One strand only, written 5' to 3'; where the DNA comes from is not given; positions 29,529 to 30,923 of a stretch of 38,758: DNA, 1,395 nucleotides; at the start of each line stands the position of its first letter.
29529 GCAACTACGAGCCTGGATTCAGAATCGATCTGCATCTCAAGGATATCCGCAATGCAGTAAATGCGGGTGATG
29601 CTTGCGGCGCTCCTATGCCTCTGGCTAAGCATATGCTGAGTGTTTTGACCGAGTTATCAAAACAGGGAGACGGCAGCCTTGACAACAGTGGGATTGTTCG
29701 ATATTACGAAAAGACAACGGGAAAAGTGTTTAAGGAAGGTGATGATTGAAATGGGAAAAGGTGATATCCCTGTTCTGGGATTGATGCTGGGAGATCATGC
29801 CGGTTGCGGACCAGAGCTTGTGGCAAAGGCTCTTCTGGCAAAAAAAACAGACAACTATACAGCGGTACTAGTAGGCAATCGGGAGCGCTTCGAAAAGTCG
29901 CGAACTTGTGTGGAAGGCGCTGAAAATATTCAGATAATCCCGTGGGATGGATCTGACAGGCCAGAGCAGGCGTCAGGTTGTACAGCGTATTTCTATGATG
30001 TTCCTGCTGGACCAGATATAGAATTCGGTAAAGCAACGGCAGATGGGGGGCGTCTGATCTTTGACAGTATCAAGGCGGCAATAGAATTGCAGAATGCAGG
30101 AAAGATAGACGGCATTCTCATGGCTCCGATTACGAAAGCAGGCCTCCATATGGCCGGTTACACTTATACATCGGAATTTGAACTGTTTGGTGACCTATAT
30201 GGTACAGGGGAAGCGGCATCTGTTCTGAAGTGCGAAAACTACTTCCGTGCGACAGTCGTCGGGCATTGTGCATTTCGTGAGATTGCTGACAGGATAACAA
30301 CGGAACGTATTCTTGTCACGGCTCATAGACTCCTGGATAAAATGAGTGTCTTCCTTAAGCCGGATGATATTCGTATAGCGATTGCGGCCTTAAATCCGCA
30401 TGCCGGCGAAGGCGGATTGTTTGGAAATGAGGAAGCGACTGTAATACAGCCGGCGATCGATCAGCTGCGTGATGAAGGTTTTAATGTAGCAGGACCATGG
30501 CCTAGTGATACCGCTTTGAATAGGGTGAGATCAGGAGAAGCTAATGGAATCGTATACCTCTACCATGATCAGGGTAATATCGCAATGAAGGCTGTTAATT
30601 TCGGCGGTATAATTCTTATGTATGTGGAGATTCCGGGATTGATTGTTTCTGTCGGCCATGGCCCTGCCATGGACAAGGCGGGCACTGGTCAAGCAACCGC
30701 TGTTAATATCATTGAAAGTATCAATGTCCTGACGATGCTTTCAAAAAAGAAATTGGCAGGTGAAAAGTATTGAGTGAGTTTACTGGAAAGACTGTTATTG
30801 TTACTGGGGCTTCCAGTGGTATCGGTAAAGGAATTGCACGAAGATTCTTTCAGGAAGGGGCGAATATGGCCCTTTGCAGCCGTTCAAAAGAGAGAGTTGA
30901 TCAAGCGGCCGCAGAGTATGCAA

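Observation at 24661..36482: Twelve-gene string with no sugar kinase: candidate undescribed oxidative route from an imported glycoside to C3/C4 acids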

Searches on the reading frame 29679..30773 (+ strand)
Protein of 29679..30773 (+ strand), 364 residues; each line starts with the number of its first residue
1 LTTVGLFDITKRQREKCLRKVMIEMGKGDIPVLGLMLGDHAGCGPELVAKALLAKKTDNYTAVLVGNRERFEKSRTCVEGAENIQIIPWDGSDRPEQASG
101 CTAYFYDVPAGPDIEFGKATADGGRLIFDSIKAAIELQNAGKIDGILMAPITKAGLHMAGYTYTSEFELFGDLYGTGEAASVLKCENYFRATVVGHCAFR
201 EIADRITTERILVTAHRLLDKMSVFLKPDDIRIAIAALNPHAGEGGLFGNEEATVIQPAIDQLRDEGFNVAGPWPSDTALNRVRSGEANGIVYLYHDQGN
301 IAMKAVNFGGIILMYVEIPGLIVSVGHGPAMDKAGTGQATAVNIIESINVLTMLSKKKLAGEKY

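Call 3: search_protein_families(library=pfam, proteins=[window:29679-30773:+])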
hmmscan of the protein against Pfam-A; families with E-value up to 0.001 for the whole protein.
window:29679-30773:+ (364 aa): 1 family
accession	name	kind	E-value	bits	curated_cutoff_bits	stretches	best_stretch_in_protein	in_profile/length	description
PF04166.17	PdxA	-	1.5e-66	225.2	27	1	61-349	4-284/286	Pyridoxal phosphate biosynthetic protein PdxA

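Call 5: search_protein_families(library=ncbifam, proteins=[window:29679-30773:+], max_evalue=0.00001)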
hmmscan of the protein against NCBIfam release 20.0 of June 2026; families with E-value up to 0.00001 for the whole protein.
window:29679-30773:+ (364 aa): 7 families
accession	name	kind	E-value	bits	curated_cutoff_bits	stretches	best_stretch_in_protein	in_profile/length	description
TIGR00557.1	pdxA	equivalog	2.1e-64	218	290.35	1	33-351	2-316/320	4-hydroxythreonine-4-phosphate dehydrogenase PdxA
NF002992.0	PRK03743.1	equivalog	2.6e-62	211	470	1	31-356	5-329/333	4-hydroxythreonine-4-phosphate dehydrogenase PdxA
NF003699.0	PRK05312.1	equivalog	3e-49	168.2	378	1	31-357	5-335/340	4-hydroxythreonine-4-phosphate dehydrogenase PdxA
NF002891.0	PRK03371.1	equivalog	2.1e-47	162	583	1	33-351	5-322/326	D-threonate 4-phosphate dehydrogenase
NF002744.0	PRK02746.1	equivalog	9.2e-43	146.7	425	1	31-358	10-343/346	4-hydroxythreonine-4-phosphate dehydrogenase PdxA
NF002520.0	PRK01909.1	equivalog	1.1e-42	146.5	476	1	33-357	8-325/329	4-hydroxythreonine-4-phosphate dehydrogenase PdxA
NF003040.0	PRK03946.1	equivalog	2e-32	112.8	376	1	65-355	35-304/307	4-hydroxythreonine-4-phosphate dehydrogenase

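Call 14: search_solved_structures(query=window:29742-30773:+, max_evalue=1e-10)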
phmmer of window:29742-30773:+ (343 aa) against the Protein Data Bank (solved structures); distinct sequences matched with E-value up to 1e-10: 15.
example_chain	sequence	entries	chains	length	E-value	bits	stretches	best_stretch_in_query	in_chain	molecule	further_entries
2hi1_A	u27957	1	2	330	8.6e-45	156.5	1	12-330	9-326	4-hydroxythreonine-4-phosphate dehydrogenase 2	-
6e85_A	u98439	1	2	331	5.7e-42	147.2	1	12-330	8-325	D-threonate 4-phosphate dehydrogenase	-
4jqp_A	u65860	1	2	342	1.9e-41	145.5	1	8-328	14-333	4-hydroxythreonine-4-phosphate dehydrogenase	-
1yxo_A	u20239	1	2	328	3.3e-37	131.6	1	14-320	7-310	4-hydroxythreonine-4-phosphate dehydrogenase 1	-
6xmy_A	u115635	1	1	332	3.4e-34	121.7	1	14-328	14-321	4-hydroxythreonine-4-phosphate dehydrogenase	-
1r8k_A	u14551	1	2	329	1.9e-31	112.7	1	16-330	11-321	4-hydroxythreonine-4-phosphate dehydrogenase 1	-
1ps7_A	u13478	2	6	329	4.6e-31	111.4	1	16-330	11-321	4-hydroxythreonine-4-phosphate dehydrogenase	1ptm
1ps6_A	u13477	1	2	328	4.6e-31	111.4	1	16-330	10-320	4-hydroxythreonine-4-phosphate dehydrogenase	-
3lxy_A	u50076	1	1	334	8.8e-27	97.3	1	84-331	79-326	4-hydroxythreonine-4-phosphate dehydrogenase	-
8zj3_A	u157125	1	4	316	8.6e-26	94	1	91-330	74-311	4-hydroxythreonine-4-phosphate dehydrogenase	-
8zj7_B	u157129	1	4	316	8.6e-26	94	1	91-330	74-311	4-hydroxythreonine-4-phosphate dehydrogenase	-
8zhy_A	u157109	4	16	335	1.2e-25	93.6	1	91-330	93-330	4-hydroxythreonine-4-phosphate dehydrogenase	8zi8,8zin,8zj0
8zj5_A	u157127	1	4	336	1.2e-25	93.6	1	91-330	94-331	4-hydroxythreonine-4-phosphate dehydrogenase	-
4aty_A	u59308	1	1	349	2.4e-18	69.5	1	96-331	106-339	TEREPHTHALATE 1,2-CIS-DIHYDRODIOL DEHYDROGENASE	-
3tsn_A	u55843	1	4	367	1.2e-13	54.1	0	78-239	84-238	4-hydroxythreonine-4-phosphate dehydrogenase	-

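Call 66: find_homologous_proteins(query=window:29742-30773:+, max_evalue=1e-40)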
Query window:29742-30773:+ (343 aa): 676 proteins with E <= 1e-40 among 6068 candidates; the best 120 are listed.
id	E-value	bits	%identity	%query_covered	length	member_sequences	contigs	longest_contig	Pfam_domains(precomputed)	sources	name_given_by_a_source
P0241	1.0e-227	773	100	100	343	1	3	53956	PF04166.18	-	-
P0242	9.6e-180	615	78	98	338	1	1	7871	PF04166.18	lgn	-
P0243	6.7e-151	520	66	98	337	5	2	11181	PF04166.18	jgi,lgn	jgi:4-hydroxy-L-threonine phosphate dehydrogenase PdxA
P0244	2.8e-137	475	63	96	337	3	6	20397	PF04166.18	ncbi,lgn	-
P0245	1.9e-135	469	62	98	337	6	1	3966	PF04166.18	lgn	-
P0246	2.5e-135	469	64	97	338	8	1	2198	PF04166.18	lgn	-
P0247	2.7e-135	469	64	96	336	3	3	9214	PF04166.18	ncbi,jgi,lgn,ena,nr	ncbi:MAG: 4-hydroxythreonine-4-phosphate dehydrogenase PdxA [Sphaerochaetaceae bacterium]|jgi:4-hydr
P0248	8.9e-135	467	64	96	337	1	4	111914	PF04166.18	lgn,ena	-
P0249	1.6e-133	463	62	98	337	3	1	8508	PF04166.18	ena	-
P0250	2.7e-133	462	63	96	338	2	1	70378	PF04166.18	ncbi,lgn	-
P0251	9.6e-132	457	62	96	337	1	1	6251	PF04166.18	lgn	-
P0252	4.1e-131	455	61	98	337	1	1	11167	PF04166.18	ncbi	-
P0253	5.1e-129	448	61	97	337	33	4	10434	PF04166.18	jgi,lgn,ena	jgi:4-hydroxythreonine-4-phosphate dehydrogenase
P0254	6.1e-129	448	60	98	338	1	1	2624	PF04166.18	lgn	-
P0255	2.4e-125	436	58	99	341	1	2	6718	PF04166.18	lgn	-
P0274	2.4e-115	403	58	97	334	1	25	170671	PF04166.18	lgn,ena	-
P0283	2.4e-112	393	57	96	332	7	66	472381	PF04166.18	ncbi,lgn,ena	-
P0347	2.8e-99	350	53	95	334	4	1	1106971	PF04166.18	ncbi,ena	-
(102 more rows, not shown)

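Call 67: find_encoding_contigs(protein=P0242, flank=10000, max_places=1)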
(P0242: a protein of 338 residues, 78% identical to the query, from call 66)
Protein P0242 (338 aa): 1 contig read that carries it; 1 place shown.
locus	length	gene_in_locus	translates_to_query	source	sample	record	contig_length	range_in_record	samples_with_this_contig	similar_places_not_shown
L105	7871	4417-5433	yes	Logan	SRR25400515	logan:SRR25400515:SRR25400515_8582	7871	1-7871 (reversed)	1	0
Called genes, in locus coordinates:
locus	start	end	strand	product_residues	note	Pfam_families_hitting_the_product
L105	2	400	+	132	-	?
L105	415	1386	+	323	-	PF01081:Aldolase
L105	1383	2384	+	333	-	PF10282:Lactonase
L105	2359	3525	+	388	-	PF01546:Peptidase_M20, PF07687:M20_dimer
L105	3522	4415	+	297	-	PF02826:2-Hacid_dh_C, PF03446:NAD_binding_2, PF03807:F420_oxidored (weak), PF14833:NAD_binding_11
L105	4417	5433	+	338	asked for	PF04166:PdxA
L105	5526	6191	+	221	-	PF00106:adh_short, PF08659:KR, PF13561:adh_short_C2, PF23441:SDR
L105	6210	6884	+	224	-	PF01177:Asp_Glu_race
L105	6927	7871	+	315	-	?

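Call 68: find_encoding_contigs(protein=P0283, flank=10000, max_places=1)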
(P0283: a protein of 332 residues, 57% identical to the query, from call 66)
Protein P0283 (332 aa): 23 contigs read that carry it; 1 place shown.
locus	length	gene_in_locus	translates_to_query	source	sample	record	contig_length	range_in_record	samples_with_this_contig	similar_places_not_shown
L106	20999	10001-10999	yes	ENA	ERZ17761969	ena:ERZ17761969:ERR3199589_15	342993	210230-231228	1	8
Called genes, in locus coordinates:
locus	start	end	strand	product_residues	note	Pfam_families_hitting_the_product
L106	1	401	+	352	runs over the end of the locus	PF00005:ABC_tran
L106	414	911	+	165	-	PF00994:MoCF_biosynth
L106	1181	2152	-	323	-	PF02625:XdhC_CoxI, PF13478:XdhC_C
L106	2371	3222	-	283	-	PF05857:TraX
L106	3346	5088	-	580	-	PF03553:Na_H_antiporter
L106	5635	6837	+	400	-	PF00155:Aminotran_1_2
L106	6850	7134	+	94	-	PF07876:Dabb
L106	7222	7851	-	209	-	PF00132:Hexapep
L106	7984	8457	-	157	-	PF00149:Metallophos (faint), PF12850:Metallophos_2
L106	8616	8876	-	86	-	-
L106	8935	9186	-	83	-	PF01541:GIY-YIG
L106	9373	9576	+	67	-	-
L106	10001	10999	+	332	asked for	PF04166:PdxA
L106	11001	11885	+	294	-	PF00753:Lactamase_B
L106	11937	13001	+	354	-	-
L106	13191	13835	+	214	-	PF04290:DctQ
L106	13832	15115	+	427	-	PF06808:DctM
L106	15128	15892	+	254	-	PF00106:adh_short, PF08659:KR, PF13561:adh_short_C2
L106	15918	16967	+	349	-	PF04166:PdxA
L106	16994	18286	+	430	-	PF00158:Sigma54_activat, PF14532:Sigma54_activ_2, PF25601:AAA_lid_14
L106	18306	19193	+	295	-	PF02826:2-Hacid_dh_C, PF03446:NAD_binding_2, PF03807:F420_oxidored (faint), PF07991:KARI_N (weak), PF14833:NAD_binding_11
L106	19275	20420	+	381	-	PF02595:Gly_kinase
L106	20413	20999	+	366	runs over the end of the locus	PF00465:Fe-ADH, PF13685:Fe-ADH_2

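Call 69: find_encoding_contigs(protein=P0347, flank=10000, max_places=1)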
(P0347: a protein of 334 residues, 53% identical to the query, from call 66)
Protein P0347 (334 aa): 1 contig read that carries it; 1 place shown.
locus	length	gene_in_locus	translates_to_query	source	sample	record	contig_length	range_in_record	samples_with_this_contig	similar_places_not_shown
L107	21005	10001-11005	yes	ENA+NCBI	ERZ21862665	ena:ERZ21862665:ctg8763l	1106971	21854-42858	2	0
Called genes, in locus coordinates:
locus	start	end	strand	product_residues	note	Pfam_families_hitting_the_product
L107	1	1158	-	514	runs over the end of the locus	PF00117:GATase, PF07722:Peptidase_C26 (weak), PF02540:NAD_synthase (faint), PF00958:GMP_synt_C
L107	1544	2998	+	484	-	-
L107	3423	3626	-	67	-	PF13619:KTSC (weak)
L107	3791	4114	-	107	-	-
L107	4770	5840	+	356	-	PF00180:Iso_dh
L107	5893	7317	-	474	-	PF00309:Sigma54_AID, PF04963:Sigma54_CBD, PF04552:Sigma54_DBD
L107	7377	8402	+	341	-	PF04166:PdxA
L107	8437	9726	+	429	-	PF00158:Sigma54_activat, PF14532:Sigma54_activ_2, PF25601:AAA_lid_14, PF18024:HTH_50 (faint)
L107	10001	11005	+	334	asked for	PF04166:PdxA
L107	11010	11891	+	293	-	PF00753:Lactamase_B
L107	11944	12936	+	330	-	PF03480:DctP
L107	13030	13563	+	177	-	PF04290:DctQ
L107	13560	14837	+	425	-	PF06808:DctM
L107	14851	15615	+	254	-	PF00106:adh_short, PF08659:KR, PF23441:SDR, PF13561:adh_short_C2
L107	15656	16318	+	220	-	PF01177:Asp_Glu_race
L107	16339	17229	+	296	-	PF02826:2-Hacid_dh_C, PF03446:NAD_binding_2, PF03807:F420_oxidored, PF14833:NAD_binding_11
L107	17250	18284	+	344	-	PF02800:Gp_dh_C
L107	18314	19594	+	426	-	PF00162:PGK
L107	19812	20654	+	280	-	PF10418:DHODB_Fe-S_bind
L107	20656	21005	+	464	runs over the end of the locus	PF14691:Fer4_20, PF01134:GIDA (faint), PF01262:AlaDh_PNT_C (faint), PF07992:Pyr_redox_2, PF13450:NAD_binding_8 (weak), PF13738:Pyr_redox_3 (faint), PF00070:Pyr_redox (weak)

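Call 71: search_solved_structures(query=L107:11944-12936:+, max_evalue=1e-10)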
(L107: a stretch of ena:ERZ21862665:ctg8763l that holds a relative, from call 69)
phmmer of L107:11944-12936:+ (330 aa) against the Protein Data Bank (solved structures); distinct sequences matched with E-value up to 1e-10: 81 (the best 60 are shown).
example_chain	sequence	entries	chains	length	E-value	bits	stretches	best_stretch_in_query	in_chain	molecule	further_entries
4pc9_A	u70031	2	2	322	3.3e-40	141.6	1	35-311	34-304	C4-dicarboxylate transport system, substrate-binding protein, putative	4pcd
4o94_A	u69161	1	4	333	5.9e-33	117.8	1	23-291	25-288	TRAP dicarboxylate transporter DctP subunit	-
4ovt_A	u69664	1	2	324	1.5e-32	116.5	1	50-316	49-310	TRAP dicarboxylate transporter, DctP subunit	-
4nq8_A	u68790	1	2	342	2.1e-32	116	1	12-314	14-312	Putative periplasmic substrate-binding transport protein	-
9bhf_A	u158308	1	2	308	1.9e-31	112.8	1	39-316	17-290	DctP family TRAP transporter solute-binding subunit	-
9bh3_A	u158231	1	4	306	2e-31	112.8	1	39-316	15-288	DctP family TRAP transporter solute-binding subunit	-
4p9k_A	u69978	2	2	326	2.5e-30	109.2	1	21-315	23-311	TRAP dicarboxylate transporter, DctP subunit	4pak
4x8r_A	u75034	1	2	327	4.5e-30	108.3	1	46-321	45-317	TRAP dicarboxylate transporter, DctP subunit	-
4n8g_A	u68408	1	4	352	7.8e-30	107.5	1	18-309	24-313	TRAP dicarboxylate transporter, DctP subunit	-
9fve_A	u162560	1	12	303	1.3e-29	106.8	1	41-314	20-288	Sialic acid-binding periplasmic protein SiaP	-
9fvb_A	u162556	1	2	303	1.8e-29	106.3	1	41-314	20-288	Sialic acid-binding periplasmic protein SiaP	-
4o8m_A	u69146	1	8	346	1.9e-29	106.3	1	3-312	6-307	TRAP dicarboxylate transporter, DctP subunit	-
7a5q_A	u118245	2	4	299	2e-29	106.1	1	41-314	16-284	DctP family TRAP transporter solute-binding subunit | Sialic acid-binding periplasmic protein SiaP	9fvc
4mmp_A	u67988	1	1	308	2.1e-29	106.1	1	39-317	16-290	Sialic Acid Binding Protein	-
4mag_A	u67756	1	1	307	2.2e-29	106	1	41-314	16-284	Sialic Acid Binding Protein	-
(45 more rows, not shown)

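Call 76: find_encoding_contigs(protein=P0274, flank=10000, max_places=1)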
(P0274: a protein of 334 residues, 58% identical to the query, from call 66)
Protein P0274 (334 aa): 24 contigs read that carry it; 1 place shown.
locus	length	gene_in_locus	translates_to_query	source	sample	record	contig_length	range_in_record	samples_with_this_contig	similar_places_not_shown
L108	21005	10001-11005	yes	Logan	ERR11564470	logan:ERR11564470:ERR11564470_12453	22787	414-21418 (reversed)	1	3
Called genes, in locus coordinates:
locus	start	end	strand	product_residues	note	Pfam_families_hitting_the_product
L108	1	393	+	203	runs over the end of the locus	PF02627:CMD (faint)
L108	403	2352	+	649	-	PF00724:Oxidored_FMN, PF03486:HI0933_like (weak), PF07992:Pyr_redox_2, PF00070:Pyr_redox (weak), PF00890:FAD_binding_2 (weak), PF12831:FAD_oxidored, PF13450:NAD_binding_8, PF07992:Pyr_redox_2, +6 more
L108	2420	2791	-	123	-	PF07883:Cupin_2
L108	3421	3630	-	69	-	-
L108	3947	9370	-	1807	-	-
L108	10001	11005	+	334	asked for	PF04166:PdxA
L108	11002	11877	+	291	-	PF00753:Lactamase_B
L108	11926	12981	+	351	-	PF03480:DctP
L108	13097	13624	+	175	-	PF04290:DctQ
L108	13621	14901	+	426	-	PF06808:DctM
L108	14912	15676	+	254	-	PF00106:adh_short, PF08659:KR, PF13561:adh_short_C2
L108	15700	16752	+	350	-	PF04166:PdxA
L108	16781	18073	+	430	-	PF00158:Sigma54_activat, PF14532:Sigma54_activ_2, PF25601:AAA_lid_14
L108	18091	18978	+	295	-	PF02826:2-Hacid_dh_C, PF03446:NAD_binding_2, PF03807:F420_oxidored, PF07991:KARI_N (weak), PF14833:NAD_binding_11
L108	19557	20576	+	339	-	PF01263:Aldose_epim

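Call 77: find_encoding_contigs(protein=P0248, flank=10000, max_places=1)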
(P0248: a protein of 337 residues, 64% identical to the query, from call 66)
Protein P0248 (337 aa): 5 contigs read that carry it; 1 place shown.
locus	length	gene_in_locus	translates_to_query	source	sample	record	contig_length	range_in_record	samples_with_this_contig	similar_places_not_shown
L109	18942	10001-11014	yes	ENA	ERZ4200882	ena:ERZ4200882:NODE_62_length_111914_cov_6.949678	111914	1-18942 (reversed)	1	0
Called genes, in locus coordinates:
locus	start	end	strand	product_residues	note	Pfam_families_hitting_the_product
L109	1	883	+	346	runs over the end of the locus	PF12911:OppC_N, PF00528:BPD_transp_1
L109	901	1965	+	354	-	PF00005:ABC_tran, PF13304:AAA_21, PF08352:oligo_HPY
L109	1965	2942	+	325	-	PF00005:ABC_tran, PF08352:oligo_HPY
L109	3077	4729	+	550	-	PF00496:SBP_bac_5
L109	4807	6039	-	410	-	PF01546:Peptidase_M20, PF07687:M20_dimer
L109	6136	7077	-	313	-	PF01297:ZnuA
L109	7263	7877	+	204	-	PF03729:DUF308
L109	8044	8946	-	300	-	PF00126:HTH_1, PF03466:LysR_substrate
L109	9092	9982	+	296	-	PF02826:2-Hacid_dh_C (weak), PF03446:NAD_binding_2, PF03807:F420_oxidored (weak), PF14833:NAD_binding_11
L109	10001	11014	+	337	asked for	PF04166:PdxA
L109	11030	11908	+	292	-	PF00753:Lactamase_B, PF12706:Lactamase_B_2 (weak)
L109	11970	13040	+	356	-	PF03480:DctP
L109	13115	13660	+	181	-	PF04290:DctQ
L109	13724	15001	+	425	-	PF06808:DctM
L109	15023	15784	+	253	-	PF00106:adh_short, PF08659:KR, PF23441:SDR, PF13561:adh_short_C2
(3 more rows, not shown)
